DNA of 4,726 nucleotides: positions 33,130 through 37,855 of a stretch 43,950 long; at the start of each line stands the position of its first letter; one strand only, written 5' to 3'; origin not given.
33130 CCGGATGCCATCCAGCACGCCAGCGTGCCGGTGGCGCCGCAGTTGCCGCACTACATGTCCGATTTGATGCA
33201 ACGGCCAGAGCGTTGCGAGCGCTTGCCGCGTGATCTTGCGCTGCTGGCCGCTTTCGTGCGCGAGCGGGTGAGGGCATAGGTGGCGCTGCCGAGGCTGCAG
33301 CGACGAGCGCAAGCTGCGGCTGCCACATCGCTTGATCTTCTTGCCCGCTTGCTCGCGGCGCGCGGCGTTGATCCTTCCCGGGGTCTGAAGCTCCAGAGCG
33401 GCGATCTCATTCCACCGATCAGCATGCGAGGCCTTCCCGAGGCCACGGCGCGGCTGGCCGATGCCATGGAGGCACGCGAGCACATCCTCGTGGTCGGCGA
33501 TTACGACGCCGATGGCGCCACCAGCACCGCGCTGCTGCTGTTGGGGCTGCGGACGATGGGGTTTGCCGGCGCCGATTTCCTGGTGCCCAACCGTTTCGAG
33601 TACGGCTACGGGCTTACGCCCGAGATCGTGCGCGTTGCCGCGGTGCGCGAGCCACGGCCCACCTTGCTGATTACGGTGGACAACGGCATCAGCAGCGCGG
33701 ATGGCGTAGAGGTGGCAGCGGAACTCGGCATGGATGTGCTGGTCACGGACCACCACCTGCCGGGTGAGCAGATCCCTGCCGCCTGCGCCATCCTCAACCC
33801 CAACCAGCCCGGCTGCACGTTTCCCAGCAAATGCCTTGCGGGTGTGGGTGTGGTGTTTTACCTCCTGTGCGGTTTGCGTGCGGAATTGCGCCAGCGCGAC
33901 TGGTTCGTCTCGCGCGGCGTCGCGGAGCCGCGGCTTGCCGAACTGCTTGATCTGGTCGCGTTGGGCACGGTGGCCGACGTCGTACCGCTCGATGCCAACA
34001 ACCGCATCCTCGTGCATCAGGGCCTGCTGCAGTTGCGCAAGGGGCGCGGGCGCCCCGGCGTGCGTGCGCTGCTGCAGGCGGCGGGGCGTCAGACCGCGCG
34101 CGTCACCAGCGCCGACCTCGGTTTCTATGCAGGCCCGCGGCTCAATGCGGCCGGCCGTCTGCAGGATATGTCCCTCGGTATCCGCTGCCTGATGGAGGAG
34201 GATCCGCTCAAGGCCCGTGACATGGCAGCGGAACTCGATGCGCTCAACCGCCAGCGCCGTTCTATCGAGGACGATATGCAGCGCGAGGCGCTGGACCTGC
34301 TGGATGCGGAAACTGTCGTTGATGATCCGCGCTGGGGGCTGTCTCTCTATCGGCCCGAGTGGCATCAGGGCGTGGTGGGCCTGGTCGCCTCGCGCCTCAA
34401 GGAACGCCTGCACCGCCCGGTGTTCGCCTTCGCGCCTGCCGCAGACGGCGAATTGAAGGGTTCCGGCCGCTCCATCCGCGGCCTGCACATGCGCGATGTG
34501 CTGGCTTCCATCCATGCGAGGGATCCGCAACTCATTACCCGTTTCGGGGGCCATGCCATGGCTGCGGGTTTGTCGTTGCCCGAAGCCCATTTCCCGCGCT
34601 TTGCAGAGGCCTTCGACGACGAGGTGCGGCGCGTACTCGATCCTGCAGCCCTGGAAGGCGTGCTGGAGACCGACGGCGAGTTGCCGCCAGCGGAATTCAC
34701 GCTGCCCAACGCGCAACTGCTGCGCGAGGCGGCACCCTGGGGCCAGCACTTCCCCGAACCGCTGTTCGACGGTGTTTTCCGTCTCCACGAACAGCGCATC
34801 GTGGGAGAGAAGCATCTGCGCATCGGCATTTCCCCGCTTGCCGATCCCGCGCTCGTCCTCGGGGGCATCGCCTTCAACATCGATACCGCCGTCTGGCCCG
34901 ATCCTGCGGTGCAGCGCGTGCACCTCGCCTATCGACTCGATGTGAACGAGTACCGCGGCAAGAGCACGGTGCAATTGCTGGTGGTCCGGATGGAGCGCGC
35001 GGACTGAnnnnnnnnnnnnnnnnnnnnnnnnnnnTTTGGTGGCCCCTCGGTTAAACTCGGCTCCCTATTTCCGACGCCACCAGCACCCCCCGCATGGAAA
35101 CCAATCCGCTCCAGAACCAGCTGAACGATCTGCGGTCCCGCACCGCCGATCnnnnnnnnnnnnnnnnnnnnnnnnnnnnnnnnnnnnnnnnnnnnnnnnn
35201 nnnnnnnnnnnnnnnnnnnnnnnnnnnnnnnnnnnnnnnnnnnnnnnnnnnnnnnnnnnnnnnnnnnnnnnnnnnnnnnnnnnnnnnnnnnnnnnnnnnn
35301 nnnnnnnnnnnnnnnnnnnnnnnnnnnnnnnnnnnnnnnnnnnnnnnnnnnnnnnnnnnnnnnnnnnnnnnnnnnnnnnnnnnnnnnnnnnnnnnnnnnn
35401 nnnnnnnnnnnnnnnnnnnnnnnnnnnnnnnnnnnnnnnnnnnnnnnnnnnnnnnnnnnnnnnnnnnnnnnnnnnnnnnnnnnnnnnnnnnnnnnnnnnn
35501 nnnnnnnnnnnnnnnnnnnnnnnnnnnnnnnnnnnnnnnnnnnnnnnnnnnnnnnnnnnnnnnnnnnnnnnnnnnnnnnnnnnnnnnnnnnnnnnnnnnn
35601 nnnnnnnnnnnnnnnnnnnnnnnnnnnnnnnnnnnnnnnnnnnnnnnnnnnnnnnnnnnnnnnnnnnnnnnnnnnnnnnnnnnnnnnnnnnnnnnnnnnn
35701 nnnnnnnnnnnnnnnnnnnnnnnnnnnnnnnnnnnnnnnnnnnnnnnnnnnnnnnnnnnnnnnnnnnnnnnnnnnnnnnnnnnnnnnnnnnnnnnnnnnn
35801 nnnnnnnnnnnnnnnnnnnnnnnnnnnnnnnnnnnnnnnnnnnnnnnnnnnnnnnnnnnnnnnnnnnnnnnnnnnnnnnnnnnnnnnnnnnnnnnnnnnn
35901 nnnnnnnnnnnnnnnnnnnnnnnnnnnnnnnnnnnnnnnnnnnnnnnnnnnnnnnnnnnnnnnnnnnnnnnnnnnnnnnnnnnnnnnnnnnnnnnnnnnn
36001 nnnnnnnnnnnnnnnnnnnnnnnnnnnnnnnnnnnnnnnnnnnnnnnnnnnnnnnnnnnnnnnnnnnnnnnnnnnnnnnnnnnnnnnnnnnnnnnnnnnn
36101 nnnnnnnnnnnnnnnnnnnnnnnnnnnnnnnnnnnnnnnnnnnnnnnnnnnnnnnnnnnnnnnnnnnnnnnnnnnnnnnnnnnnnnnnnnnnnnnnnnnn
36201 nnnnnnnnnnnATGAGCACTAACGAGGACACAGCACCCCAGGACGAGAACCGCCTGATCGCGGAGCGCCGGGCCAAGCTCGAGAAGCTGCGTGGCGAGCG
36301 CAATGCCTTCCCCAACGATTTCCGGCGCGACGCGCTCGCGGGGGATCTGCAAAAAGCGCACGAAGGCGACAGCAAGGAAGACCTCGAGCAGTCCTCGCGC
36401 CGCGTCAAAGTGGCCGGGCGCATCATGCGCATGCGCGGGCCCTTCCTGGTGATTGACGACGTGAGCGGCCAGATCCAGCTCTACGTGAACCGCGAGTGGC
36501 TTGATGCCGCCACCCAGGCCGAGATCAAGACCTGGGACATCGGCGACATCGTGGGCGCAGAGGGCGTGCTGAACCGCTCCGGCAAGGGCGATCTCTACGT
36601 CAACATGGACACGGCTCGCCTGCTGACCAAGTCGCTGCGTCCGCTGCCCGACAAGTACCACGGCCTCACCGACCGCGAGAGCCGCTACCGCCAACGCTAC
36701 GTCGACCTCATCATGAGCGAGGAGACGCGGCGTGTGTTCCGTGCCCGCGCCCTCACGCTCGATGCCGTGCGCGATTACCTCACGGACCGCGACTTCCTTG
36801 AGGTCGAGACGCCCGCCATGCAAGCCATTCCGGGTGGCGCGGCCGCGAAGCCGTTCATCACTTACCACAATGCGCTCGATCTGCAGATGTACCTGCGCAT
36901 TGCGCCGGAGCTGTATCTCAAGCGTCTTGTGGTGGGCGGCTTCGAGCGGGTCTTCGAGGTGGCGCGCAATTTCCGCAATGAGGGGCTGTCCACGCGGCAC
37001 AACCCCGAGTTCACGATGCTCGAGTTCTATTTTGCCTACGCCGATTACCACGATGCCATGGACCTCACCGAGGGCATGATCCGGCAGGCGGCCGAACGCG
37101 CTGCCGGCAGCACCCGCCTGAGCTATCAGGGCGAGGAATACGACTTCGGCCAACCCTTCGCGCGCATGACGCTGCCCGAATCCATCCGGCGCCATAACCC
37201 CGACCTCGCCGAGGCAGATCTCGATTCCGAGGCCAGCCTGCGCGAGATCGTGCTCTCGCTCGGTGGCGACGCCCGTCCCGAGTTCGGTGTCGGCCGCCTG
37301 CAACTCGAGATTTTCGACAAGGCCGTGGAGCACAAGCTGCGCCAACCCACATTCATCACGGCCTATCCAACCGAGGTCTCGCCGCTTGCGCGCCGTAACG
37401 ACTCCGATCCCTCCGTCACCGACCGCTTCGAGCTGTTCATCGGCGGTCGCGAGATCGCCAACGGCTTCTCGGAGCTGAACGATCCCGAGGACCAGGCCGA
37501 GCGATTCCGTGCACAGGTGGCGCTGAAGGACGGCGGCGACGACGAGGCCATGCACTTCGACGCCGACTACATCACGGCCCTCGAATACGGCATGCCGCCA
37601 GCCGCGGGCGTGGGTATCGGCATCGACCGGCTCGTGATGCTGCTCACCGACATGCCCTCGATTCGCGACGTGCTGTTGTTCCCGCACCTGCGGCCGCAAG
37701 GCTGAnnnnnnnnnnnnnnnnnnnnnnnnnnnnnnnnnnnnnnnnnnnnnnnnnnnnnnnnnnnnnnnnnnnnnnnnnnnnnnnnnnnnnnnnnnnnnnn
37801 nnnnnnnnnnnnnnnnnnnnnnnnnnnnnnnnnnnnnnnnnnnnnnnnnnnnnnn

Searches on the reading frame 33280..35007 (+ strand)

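Call 74: search_protein_families(library=pfam, proteins=[window:33280-35007:+], max_evalue=0.000001)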
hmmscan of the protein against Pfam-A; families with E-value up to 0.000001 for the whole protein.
window:33280-35007:+ (575 aa): 3 families
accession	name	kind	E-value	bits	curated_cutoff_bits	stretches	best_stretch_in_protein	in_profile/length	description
PF01368.27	DHH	-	8.2e-26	91.2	28.1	1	68-230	1-125/125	DHH family, N-terminal domain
PF17768.7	RecJ_OB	-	1.3e-19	70.7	27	1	464-568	1-105/107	RecJ OB domain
PF02272.25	DHHA1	-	1.6e-16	61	25.9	1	358-449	10-100/102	DHHA1 domain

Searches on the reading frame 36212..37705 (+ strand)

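Call 74: search_protein_families(library=pfam, proteins=[window:36212-37705:+], max_evalue=0.000001)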
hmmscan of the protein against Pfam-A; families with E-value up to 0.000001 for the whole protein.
window:36212-37705:+ (497 aa): 2 families
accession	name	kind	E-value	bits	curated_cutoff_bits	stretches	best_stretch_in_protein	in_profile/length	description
PF00152.25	tRNA-synt_2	-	1.6e-92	310.3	25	1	155-493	2-307/308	tRNA synthetases class II (D, K and N)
PF01336.31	tRNA_anti-codon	-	1.9e-10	41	27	1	65-136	1-73/75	OB-fold nucleic acid binding domain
